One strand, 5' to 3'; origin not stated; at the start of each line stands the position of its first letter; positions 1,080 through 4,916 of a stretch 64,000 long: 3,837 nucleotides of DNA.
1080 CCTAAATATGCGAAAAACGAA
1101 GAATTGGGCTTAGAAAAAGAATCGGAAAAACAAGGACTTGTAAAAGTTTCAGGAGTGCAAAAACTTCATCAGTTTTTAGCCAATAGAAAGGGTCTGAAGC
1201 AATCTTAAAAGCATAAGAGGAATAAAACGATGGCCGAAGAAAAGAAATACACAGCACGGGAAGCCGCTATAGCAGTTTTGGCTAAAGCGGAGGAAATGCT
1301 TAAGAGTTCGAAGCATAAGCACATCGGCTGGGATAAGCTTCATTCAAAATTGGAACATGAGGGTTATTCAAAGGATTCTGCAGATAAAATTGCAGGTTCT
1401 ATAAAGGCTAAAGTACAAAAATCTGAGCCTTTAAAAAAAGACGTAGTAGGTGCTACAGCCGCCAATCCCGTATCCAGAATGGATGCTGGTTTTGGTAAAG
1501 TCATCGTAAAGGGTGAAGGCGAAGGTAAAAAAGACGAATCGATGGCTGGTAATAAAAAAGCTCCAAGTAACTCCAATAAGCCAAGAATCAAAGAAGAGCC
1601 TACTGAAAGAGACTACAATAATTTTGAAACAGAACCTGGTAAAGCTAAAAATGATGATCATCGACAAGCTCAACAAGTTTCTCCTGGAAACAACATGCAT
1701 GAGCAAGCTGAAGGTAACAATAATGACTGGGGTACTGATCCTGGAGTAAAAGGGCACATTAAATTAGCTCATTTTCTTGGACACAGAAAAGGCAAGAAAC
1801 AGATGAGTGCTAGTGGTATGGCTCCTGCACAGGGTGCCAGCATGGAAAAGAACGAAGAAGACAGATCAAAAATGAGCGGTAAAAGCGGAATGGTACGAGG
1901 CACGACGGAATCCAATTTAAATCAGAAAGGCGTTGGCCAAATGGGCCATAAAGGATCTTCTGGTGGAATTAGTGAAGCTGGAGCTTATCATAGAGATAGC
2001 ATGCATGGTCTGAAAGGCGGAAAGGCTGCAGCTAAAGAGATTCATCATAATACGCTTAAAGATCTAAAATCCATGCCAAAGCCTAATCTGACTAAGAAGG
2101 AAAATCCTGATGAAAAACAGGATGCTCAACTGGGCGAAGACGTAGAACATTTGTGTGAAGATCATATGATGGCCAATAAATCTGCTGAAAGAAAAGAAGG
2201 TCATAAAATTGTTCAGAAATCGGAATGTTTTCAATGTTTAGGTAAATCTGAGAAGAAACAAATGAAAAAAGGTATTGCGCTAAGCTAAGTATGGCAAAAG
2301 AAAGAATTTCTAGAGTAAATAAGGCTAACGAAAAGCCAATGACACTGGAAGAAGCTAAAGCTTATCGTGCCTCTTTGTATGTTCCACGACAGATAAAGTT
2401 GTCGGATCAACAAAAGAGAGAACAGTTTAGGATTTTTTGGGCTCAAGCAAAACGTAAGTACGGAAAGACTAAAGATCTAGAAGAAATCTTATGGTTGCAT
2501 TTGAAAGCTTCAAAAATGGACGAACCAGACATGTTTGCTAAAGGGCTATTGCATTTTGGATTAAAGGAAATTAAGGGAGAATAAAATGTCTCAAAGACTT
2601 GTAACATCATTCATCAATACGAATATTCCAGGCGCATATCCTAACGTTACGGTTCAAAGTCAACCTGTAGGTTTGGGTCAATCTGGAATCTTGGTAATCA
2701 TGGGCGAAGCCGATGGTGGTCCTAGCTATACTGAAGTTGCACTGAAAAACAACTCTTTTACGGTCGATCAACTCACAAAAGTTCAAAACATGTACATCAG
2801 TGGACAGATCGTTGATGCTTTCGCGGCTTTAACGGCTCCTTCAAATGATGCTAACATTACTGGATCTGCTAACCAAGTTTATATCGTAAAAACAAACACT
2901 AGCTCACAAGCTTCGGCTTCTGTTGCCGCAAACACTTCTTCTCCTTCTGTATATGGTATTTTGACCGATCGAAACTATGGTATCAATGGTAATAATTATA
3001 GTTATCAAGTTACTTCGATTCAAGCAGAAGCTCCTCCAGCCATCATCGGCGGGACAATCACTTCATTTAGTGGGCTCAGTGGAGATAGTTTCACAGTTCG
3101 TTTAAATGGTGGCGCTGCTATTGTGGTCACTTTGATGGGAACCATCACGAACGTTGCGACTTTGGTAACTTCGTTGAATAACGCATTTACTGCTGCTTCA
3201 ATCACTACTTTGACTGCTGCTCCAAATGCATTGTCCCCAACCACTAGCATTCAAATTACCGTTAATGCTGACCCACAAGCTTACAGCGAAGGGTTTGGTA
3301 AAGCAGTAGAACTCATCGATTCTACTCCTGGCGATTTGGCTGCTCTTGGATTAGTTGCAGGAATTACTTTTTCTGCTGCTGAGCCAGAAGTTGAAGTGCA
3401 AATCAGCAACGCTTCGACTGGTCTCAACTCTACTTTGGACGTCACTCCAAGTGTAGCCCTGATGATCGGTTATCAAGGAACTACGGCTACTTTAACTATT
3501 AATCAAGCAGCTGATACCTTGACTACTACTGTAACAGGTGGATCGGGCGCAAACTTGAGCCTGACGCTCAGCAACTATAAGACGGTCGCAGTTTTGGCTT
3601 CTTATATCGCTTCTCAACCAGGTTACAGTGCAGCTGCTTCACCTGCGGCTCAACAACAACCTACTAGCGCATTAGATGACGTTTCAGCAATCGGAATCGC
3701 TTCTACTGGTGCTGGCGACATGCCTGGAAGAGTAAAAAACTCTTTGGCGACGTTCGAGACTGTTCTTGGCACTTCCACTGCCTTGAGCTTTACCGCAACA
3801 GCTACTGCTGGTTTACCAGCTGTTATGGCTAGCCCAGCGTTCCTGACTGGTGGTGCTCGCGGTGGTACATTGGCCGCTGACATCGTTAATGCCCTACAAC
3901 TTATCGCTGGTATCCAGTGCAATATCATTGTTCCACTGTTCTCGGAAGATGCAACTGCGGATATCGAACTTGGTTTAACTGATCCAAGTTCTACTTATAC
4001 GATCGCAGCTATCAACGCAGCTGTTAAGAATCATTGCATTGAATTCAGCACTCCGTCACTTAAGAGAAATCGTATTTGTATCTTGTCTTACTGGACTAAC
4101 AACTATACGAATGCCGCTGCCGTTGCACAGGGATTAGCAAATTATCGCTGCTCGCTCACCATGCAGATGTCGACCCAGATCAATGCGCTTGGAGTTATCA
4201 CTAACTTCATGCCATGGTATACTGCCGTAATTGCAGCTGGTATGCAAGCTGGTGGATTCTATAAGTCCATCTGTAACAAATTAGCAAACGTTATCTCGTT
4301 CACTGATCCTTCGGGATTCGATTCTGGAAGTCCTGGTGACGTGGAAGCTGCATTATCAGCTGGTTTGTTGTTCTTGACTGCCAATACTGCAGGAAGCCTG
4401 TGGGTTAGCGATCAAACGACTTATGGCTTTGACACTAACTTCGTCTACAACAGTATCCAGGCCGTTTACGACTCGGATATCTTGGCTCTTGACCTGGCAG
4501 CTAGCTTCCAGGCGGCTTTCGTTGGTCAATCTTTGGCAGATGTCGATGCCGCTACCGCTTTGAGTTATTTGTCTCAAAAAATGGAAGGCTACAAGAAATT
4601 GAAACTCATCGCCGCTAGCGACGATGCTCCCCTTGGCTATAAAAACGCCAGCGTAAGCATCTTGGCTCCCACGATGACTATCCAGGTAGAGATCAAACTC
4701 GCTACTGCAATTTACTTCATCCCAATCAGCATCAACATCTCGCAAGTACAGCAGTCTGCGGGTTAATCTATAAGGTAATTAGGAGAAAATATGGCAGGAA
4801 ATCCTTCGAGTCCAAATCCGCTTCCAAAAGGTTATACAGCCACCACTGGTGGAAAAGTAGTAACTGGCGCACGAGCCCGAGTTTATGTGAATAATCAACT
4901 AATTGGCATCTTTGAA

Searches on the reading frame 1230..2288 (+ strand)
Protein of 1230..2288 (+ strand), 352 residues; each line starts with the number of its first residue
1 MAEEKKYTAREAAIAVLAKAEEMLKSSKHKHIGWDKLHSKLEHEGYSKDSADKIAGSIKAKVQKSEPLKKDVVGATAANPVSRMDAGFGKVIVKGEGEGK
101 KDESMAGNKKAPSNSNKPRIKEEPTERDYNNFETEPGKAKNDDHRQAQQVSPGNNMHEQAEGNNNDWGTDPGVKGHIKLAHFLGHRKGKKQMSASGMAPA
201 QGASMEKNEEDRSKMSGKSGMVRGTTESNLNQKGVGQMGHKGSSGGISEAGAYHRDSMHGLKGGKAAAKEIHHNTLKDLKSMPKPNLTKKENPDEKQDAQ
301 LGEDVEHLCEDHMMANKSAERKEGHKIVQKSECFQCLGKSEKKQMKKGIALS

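Call 81: find_encoding_contigs(protein=window:1230-2288:+, flank=10000, max_places=1)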
Protein window:1230-2288:+ (352 aa): 3 contigs read that carry it; 1 place shown.
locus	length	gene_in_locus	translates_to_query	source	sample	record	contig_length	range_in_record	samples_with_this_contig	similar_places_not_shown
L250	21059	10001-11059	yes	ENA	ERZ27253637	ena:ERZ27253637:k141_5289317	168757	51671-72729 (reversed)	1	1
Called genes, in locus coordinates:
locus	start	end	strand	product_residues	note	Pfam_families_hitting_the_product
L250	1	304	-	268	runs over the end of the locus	PF24308:DUF7487 (weak)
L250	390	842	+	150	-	-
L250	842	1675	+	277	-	-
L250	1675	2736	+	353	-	-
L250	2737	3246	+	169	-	-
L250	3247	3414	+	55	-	-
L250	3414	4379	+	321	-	-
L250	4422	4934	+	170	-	-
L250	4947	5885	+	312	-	-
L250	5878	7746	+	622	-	PF18182:mCpol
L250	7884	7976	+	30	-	-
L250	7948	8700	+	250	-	-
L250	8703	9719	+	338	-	-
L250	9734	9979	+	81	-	-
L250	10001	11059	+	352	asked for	-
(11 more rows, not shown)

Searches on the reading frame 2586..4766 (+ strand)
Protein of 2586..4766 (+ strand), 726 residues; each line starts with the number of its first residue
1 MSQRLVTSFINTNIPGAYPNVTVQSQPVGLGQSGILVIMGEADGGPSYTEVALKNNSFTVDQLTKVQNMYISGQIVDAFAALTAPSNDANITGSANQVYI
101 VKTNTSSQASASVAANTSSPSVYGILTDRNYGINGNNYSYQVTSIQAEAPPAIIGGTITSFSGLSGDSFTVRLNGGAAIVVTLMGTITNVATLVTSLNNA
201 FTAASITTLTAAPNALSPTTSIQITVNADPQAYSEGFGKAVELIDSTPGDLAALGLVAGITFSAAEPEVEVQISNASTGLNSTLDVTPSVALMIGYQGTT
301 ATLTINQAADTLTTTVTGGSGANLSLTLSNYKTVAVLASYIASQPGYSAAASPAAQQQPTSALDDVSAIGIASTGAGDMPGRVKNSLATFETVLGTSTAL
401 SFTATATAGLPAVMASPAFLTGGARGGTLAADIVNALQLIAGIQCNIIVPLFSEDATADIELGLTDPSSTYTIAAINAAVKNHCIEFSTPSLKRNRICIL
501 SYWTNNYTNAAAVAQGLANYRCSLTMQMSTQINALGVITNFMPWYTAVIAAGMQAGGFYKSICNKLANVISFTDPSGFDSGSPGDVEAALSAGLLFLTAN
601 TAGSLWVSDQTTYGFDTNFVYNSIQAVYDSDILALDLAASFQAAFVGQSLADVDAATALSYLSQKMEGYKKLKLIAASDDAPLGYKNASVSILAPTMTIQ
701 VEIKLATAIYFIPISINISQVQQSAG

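Call 51: search_dna_similar(query=window:2586-4766:+, collection=phages, mode=protein, max_rows=15)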
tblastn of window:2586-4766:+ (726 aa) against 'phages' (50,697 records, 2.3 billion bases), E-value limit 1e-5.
Records with a match: 1; places in all: 1; records where one place covers at least 80% of the query: 1.
Best place of each record, by identity: <60% 1.
By first word of the organism name: Myxococcus 1.
By host as written in the record: Myxococcus sp. 1.
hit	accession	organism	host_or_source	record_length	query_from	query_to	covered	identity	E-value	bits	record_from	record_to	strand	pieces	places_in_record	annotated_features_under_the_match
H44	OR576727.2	Myxococcus phage Mx1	Myxococcus sp.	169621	1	725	87%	41.9%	1e-76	392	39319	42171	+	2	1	tail sheath protein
